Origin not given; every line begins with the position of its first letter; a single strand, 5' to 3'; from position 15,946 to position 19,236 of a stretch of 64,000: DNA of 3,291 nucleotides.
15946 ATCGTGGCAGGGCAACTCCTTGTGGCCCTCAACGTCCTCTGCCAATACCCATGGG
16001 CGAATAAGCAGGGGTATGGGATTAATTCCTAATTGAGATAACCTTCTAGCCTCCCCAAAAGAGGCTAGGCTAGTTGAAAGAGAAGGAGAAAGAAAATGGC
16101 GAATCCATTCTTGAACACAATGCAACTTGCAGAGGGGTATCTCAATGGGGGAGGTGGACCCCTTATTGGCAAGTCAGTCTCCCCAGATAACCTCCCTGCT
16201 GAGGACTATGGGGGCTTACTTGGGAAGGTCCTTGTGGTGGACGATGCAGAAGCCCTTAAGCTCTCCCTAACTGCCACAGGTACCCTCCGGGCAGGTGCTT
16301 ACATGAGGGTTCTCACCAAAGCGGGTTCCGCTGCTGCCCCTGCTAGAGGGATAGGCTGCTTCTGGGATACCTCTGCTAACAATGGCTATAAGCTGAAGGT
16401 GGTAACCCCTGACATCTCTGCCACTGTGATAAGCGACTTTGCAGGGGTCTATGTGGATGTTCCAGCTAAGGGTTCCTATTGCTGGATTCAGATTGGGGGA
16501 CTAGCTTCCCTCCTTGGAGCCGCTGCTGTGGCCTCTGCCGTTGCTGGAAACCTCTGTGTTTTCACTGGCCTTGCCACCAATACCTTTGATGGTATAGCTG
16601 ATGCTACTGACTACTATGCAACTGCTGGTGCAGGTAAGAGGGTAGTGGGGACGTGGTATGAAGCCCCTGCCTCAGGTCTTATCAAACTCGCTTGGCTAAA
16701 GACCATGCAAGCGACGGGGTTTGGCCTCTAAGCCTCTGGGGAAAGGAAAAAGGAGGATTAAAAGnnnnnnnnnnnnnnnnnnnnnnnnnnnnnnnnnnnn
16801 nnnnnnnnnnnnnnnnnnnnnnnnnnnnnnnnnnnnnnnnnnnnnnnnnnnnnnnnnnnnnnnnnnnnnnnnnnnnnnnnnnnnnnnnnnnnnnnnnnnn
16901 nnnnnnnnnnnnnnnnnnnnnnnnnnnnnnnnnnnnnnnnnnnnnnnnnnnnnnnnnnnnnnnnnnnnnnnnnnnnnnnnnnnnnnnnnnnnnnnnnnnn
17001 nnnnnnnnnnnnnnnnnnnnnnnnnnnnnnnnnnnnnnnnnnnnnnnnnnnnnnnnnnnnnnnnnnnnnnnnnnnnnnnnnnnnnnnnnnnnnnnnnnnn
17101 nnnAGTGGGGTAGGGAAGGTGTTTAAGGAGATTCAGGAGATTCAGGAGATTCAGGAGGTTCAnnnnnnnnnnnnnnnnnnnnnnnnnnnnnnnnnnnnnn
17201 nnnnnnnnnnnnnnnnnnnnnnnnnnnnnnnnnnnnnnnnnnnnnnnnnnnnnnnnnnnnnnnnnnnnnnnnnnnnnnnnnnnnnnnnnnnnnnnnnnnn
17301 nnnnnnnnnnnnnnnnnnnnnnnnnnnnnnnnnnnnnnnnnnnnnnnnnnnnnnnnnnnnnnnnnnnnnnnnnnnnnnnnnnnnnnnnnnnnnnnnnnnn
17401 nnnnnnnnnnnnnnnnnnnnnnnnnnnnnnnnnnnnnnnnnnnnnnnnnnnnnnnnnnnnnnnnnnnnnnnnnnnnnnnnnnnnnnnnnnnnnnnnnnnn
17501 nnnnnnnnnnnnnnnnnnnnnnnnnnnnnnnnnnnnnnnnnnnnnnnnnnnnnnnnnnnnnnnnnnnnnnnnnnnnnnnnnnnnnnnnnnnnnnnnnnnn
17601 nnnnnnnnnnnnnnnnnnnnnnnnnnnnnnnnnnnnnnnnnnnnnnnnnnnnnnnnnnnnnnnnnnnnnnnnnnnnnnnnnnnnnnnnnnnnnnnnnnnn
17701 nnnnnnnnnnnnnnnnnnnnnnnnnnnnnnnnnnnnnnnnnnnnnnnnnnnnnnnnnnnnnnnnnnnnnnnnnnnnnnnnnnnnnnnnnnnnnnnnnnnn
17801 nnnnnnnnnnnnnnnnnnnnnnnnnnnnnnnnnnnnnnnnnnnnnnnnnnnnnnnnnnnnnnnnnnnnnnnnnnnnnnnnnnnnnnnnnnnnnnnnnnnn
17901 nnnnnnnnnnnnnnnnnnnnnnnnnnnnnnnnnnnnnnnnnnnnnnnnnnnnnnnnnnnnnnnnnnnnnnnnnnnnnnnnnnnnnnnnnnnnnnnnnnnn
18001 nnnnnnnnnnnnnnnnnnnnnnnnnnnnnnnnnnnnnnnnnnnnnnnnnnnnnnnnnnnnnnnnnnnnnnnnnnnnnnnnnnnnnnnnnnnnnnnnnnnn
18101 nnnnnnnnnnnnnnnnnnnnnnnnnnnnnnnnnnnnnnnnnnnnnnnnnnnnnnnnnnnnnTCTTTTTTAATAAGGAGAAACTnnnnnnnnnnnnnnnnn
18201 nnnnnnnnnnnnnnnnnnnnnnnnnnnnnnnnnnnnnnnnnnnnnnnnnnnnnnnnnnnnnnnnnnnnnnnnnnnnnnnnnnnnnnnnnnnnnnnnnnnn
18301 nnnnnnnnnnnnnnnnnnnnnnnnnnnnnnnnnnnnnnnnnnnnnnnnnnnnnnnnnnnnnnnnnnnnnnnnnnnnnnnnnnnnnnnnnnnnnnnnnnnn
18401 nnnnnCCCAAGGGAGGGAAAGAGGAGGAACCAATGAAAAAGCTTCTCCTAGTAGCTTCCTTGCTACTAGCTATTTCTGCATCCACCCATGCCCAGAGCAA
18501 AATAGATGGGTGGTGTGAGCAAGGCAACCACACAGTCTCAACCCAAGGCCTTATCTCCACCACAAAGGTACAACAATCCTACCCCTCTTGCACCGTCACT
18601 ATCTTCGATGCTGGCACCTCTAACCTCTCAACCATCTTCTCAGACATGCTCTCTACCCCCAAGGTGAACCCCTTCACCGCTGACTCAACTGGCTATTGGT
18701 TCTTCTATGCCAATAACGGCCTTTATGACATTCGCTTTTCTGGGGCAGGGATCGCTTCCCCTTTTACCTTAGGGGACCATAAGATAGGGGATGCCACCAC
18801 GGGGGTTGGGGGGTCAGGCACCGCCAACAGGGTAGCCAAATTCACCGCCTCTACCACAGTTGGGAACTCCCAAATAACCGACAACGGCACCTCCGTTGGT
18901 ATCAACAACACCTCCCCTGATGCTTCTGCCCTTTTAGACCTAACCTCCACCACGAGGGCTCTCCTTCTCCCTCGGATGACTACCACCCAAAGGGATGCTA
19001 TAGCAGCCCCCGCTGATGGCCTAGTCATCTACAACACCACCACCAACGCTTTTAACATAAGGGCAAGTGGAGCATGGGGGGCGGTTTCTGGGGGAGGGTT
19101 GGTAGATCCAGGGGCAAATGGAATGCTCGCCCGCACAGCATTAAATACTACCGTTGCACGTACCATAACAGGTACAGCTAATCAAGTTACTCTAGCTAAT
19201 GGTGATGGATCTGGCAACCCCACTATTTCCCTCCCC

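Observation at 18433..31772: Run of Sec-type signal peptides on fibre-like and beta-helix proteins inside the virion module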

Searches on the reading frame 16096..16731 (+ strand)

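Call 19: search_protein_families(library=phrogs, max_evalue=0.01, proteins=[window:16096-16731:+])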
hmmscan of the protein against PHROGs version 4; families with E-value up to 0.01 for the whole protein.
window:16096-16731:+ (211 aa): 0 families

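Call 60: search_protein_families(library=pfam, max_evalue=0.1, proteins=[window:16096-16731:+])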
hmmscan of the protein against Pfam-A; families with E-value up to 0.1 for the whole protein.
window:16096-16731:+ (211 aa): 1 family
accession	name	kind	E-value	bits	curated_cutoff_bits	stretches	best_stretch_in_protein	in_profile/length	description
PF12079.13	DUF3558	-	0.086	13.2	34.1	0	75-134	63-136/173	Protein of unknown function (DUF3558)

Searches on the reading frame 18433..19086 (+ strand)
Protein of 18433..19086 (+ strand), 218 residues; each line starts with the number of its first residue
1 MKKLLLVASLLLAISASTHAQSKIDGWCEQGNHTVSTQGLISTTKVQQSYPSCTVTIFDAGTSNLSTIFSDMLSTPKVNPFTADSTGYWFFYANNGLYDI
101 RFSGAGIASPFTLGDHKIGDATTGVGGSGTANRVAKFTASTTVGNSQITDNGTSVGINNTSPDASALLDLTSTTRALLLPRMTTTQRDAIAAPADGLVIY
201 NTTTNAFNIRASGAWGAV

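Call 80: search_dna_similar(query=window:18433-19086:+, collection=phages, mode=protein, max_evalue=0.001, max_rows=40)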
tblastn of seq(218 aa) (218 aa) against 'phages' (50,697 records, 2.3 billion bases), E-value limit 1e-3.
Records with a match: 17; places in all: 17; records where one place covers at least 80% of the query: 0.
Best place of each record, by identity: <60% 17.
By first word of the organism name: Escherichia 4; Serratia 4; Tunturiibacter 2; uncultured 2; Idiomarinaceae 2; Leptolyngbya 1; Pseudomonas 1; Erwinia 1.
By host as written in the record: Serratia marcescens 4; Tunturiibacter psychrotolerans X5P2 2; - 2; Idiomarinaceae bacterium N2-2 2; Escherichia coli O78 2; Escherichia coli 2; Leptolyngbya boryana 1; Pseudomonas sp. KT_2_4 1; and 1 more.
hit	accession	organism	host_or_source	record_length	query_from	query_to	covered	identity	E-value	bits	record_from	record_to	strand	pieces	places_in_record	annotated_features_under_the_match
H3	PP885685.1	Tunturiibacter phage Tunturi_2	Tunturiibacter psychrotolerans X5P2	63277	25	107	38%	43.5%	4e-10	65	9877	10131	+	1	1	hypothetical protein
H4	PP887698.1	Tunturiibacter phage Tunturi_1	Tunturiibacter psychrotolerans X5P2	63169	25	107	38%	43.5%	5e-10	64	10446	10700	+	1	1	hypothetical protein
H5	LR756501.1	uncultured phage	metagenomic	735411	152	215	29%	50.0%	5e-10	64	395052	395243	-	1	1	record has no annotation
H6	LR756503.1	uncultured phage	metagenomic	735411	152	215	29%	50.0%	5e-10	64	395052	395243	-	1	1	record has no annotation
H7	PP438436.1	Leptolyngbya phage Lbo-JY46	Leptolyngbya boryana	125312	155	215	28%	50.8%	5e-10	64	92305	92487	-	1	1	hypothetical protein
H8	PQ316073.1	Pseudomonas phage KT1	Pseudomonas sp. KT_2_4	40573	51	125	34%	38.2%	4e-4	47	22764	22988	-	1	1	record has no annotation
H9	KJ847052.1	Idiomarinaceae phage 1N2-2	Idiomarinaceae bacterium N2-2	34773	55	108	25%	47.3%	2e-4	48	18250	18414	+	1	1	putative tail spike protein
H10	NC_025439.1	Idiomarinaceae phage 1N2-2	Idiomarinaceae bacterium N2-2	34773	55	108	25%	47.3%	2e-4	48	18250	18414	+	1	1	putative tail spike protein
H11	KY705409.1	Escherichia phage vB_EcoM_ECOO78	Escherichia coli O78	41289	51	103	24%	47.2%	3e-4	47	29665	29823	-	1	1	tail protein-depolymerase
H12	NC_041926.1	Escherichia phage vB_EcoM_ECOO78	Escherichia coli O78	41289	51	103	24%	47.2%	3e-4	47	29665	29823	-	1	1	tail protein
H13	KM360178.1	Escherichia phage vB_EcoM-ep3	Escherichia coli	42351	51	103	24%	47.2%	3e-4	47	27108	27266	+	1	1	tail protein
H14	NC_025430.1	Escherichia phage vB_EcoM-ep3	Escherichia coli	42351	51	103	24%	47.2%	3e-4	47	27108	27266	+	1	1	tail protein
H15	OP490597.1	Serratia phage SMP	Serratia marcescens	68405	51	100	23%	44.0%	4e-4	47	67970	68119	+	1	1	none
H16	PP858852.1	Serratia phage Spe5P4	Serratia marcescens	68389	51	100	23%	44.0%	7e-4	46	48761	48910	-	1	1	tail spike protein with colonic acid degradation activity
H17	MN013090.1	Erwinia phage vB_EamM_TropicalSun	Erwinia amylovora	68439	51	100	23%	44.0%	7e-4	46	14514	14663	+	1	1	hypothetical protein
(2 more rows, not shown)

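Call 81: get_annotated_region(hit=H12, flank=2500)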
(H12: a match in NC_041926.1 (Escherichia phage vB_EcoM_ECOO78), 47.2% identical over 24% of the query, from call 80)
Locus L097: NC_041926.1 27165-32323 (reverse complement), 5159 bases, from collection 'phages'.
description: Escherichia phage vB_EcoM_ECOO78, complete genome.
organism: Escherichia phage vB_EcoM_ECOO78 (NCBI taxid 1970797)
taxonomy: Viruses; Duplodnaviria; Heunggongvirae; Uroviricota; Caudoviricetes; Iiscvirinae; Jilinvirus; Jilinvirus ECOO78
host: Escherichia coli O78; source: -; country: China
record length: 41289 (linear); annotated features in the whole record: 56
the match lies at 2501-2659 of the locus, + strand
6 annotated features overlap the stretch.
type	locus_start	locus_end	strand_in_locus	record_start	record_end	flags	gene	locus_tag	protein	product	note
CDS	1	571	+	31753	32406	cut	-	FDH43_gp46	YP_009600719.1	baseplate assembly protein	-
CDS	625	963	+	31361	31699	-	-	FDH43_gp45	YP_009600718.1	baseplate wedge subunit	-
CDS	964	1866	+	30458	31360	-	-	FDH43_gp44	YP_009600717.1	baseplate protein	-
CDS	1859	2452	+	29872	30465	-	-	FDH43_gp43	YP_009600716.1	tail protein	-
CDS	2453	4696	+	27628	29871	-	-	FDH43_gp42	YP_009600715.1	tail protein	-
CDS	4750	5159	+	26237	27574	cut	-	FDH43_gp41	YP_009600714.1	tail protein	-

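Call 82: get_annotated_region(hit=H10, flank=2500)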
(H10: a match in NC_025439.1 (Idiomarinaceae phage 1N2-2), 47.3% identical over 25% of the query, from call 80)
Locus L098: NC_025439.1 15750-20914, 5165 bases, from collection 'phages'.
description: Idiomarinaceae phage 1N2-2, complete genome.
organism: Idiomarinaceae phage 1N2-2 (NCBI taxid 1536592)
taxonomy: Viruses; Duplodnaviria; Heunggongvirae; Uroviricota; Caudoviricetes
host: Idiomarinaceae bacterium N2-2; source: alkaline hypersaline lake water; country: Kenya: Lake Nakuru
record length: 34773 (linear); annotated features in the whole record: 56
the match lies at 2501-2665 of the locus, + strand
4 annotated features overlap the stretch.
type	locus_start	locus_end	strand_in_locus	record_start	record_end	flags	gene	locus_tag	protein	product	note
CDS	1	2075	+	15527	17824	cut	-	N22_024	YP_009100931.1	tail fiber protein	ORF 24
CDS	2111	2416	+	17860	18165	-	-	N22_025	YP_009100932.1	hypothetical protein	ORF 25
CDS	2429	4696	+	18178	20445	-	-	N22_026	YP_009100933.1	putative tail spike protein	ORF 26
CDS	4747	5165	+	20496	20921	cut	-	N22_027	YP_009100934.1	amidase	ORF 27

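Call 83: get_annotated_region(hit=H16, flank=2500)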
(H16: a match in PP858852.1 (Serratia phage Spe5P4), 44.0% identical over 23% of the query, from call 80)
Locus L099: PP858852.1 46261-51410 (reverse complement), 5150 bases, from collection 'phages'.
description: Serratia phage Spe5P4, complete genome.
organism: Serratia phage Spe5P4 (NCBI taxid 3159438)
taxonomy: Viruses; Duplodnaviria; Heunggongvirae; Uroviricota; Caudoviricetes; Myosmarvirus
host: Serratia marcescens; source: sewage; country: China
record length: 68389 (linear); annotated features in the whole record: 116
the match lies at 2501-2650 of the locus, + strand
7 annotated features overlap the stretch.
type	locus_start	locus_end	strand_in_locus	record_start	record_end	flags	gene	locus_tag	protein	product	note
CDS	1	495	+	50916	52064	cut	-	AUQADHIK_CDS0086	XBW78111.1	major head protein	-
CDS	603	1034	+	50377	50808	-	-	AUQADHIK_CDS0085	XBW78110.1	hypothetical protein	-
CDS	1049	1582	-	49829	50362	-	-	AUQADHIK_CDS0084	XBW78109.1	hypothetical protein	-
CDS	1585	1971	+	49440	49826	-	-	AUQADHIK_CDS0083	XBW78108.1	head protein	-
CDS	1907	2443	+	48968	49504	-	-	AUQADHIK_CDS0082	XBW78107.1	hypothetical protein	-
CDS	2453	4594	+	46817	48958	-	-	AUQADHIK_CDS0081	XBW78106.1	tail spike protein with colonic acid degradation activity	-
CDS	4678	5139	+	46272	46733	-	-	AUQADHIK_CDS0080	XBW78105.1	tail completion or Neck1 protein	-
